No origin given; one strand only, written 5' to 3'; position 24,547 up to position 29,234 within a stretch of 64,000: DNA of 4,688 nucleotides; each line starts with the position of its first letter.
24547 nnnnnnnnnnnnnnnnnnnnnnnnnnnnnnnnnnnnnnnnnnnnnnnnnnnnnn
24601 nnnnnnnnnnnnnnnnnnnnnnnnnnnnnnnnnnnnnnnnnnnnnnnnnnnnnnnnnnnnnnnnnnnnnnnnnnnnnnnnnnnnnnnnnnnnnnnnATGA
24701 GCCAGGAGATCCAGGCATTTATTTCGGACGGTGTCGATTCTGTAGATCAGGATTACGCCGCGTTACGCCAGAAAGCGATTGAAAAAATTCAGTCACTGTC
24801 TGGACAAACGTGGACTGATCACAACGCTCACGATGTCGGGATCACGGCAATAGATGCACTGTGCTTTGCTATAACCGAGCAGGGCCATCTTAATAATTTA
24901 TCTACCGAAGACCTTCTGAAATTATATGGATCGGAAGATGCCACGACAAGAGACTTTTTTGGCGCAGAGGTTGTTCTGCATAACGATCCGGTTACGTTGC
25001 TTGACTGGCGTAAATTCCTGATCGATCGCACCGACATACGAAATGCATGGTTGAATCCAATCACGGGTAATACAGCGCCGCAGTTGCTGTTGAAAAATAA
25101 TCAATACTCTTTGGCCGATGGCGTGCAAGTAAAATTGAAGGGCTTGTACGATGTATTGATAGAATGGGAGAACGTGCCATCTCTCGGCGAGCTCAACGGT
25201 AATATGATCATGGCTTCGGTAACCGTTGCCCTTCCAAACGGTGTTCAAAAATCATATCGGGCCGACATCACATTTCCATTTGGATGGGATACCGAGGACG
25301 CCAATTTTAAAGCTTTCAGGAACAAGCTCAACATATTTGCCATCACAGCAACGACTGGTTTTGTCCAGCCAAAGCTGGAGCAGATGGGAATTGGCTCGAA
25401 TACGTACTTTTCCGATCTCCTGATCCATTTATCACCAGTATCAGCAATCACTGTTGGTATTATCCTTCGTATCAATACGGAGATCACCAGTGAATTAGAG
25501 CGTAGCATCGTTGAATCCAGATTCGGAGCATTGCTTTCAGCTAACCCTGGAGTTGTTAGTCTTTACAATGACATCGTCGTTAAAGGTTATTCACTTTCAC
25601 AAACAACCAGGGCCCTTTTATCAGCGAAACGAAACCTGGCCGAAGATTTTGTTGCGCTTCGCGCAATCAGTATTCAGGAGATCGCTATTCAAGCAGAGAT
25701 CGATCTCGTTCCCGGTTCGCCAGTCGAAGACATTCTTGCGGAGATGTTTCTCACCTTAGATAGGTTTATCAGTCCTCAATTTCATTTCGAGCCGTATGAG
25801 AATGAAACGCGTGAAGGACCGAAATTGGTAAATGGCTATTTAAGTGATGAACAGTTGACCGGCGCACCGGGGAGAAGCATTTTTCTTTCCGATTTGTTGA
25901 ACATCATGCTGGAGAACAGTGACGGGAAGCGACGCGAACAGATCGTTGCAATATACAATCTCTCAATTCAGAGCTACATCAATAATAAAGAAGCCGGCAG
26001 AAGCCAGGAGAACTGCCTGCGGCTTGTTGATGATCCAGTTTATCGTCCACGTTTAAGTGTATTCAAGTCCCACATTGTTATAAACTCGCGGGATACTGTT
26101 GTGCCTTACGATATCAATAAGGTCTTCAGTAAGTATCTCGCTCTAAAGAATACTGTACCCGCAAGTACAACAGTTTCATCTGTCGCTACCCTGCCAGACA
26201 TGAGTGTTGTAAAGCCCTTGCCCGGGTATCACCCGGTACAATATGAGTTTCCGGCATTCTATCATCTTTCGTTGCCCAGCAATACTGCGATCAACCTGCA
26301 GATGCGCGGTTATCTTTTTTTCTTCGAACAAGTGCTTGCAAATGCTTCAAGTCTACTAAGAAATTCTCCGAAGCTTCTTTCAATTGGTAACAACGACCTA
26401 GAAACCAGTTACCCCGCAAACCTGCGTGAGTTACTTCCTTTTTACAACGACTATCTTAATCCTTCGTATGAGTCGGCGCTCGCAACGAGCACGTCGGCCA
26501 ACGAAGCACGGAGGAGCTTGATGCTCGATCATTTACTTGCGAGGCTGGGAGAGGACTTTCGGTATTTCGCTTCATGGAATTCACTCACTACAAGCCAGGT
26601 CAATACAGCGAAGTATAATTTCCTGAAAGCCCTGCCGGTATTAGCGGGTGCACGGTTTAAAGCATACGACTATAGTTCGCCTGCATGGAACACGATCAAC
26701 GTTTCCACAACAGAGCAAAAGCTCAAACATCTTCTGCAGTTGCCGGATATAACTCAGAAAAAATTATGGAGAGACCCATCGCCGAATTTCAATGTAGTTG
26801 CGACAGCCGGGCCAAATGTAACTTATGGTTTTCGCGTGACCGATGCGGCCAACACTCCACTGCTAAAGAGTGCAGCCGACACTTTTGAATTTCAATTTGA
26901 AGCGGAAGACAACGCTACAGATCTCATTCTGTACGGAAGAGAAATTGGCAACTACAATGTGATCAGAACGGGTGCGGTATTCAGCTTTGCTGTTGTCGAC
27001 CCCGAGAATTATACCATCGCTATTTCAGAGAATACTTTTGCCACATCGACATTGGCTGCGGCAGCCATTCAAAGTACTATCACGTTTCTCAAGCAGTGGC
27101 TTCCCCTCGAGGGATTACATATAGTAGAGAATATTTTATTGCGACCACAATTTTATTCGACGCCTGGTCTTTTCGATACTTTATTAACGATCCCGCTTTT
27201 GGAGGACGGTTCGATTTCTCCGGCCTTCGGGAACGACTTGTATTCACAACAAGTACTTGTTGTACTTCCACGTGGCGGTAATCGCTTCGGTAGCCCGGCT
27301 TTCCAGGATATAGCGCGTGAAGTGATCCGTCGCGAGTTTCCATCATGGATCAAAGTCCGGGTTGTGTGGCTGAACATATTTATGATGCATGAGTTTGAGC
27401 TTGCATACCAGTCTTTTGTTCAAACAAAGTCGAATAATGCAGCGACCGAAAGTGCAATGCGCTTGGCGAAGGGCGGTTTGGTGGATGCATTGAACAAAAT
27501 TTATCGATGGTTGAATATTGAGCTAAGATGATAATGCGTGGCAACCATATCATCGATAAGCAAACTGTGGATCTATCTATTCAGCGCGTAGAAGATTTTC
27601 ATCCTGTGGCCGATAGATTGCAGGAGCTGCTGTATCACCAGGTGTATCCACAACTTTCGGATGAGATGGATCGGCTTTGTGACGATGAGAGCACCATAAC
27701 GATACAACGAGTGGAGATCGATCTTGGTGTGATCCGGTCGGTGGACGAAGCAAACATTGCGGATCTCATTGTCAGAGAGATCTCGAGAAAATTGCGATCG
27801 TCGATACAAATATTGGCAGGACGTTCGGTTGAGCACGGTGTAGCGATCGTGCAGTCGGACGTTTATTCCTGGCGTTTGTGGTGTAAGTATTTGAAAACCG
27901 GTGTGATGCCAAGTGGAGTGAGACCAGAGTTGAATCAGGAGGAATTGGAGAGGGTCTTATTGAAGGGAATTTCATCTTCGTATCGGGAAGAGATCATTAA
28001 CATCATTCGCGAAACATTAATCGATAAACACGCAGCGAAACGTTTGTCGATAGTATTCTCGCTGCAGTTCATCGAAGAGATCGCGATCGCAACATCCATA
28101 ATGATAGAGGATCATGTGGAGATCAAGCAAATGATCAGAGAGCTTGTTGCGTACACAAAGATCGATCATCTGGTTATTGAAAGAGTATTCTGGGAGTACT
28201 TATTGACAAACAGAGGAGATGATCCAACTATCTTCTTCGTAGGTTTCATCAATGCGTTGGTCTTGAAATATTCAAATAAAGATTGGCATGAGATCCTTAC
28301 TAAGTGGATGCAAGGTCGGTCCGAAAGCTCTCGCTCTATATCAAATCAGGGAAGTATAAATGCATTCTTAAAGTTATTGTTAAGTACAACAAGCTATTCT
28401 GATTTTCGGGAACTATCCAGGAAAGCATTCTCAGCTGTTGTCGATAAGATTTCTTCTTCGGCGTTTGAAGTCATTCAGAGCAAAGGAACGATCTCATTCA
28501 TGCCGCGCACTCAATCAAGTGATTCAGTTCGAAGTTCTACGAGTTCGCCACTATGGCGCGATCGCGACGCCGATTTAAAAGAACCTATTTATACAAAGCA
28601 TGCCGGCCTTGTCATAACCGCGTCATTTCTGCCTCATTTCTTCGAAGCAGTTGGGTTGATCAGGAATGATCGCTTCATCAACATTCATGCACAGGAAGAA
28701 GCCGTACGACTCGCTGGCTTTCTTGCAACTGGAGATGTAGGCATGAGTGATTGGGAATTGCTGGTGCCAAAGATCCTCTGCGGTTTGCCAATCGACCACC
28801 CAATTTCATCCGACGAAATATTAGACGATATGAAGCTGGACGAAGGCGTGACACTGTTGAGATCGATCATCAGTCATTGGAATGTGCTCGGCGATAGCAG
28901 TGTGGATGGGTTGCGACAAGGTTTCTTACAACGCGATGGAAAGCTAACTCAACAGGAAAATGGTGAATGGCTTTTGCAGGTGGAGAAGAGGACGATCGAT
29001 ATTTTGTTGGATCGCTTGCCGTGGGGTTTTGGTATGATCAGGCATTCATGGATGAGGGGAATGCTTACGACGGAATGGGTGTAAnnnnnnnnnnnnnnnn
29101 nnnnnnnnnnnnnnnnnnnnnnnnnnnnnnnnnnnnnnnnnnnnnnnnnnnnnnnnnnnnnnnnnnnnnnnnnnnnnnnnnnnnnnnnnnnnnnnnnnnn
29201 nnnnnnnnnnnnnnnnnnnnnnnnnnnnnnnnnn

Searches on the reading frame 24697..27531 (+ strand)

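Call 4: search_protein_families(library=pfam, proteins=[window:24697-27531:+], max_evalue=0.01)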
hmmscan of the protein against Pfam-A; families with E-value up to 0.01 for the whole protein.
window:24697-27531:+ (944 aa): 0 families

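Call 8: search_protein_families(library=ncbifam, proteins=[window:24697-27531:+], max_evalue=1)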
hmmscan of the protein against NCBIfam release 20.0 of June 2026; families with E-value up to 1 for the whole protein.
window:24697-27531:+ (944 aa): 1 family
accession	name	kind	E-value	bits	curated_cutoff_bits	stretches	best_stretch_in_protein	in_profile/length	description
TIGR02243.1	TIGR02243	equivalog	6.8e-05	21.6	155.8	1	16-57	3-43/659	putative baseplate assembly protein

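Call 78: search_protein_families(library=phrogs, proteins=[window:24697-27531:+], max_evalue=0.001)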
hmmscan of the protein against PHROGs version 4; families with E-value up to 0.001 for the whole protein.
window:24697-27531:+ (944 aa): 0 families

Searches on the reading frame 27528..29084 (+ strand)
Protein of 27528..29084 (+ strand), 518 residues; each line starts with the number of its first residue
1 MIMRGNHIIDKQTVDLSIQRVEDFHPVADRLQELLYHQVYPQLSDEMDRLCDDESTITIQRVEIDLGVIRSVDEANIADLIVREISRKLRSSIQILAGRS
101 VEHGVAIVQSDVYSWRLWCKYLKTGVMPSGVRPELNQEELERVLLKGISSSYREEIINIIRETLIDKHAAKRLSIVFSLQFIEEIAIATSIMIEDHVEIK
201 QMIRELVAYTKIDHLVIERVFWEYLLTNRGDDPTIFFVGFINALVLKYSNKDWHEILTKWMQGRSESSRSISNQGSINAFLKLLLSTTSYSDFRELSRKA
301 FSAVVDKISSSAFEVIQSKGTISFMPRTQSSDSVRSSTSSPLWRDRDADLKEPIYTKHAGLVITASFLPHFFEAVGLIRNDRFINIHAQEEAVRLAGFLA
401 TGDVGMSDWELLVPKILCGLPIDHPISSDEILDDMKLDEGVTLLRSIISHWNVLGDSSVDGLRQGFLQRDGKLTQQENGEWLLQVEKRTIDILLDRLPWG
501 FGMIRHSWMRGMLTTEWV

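Call 4: search_protein_families(library=pfam, proteins=[window:27528-29084:+], max_evalue=0.01)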
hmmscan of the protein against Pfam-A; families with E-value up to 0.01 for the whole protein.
window:27528-29084:+ (518 aa): 1 family
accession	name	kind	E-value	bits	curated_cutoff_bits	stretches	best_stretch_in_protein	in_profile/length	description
PF19268.4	CIS_TMP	-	1.3e-98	331.8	27.8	1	6-517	1-463/463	Contractile injection system tape measure protein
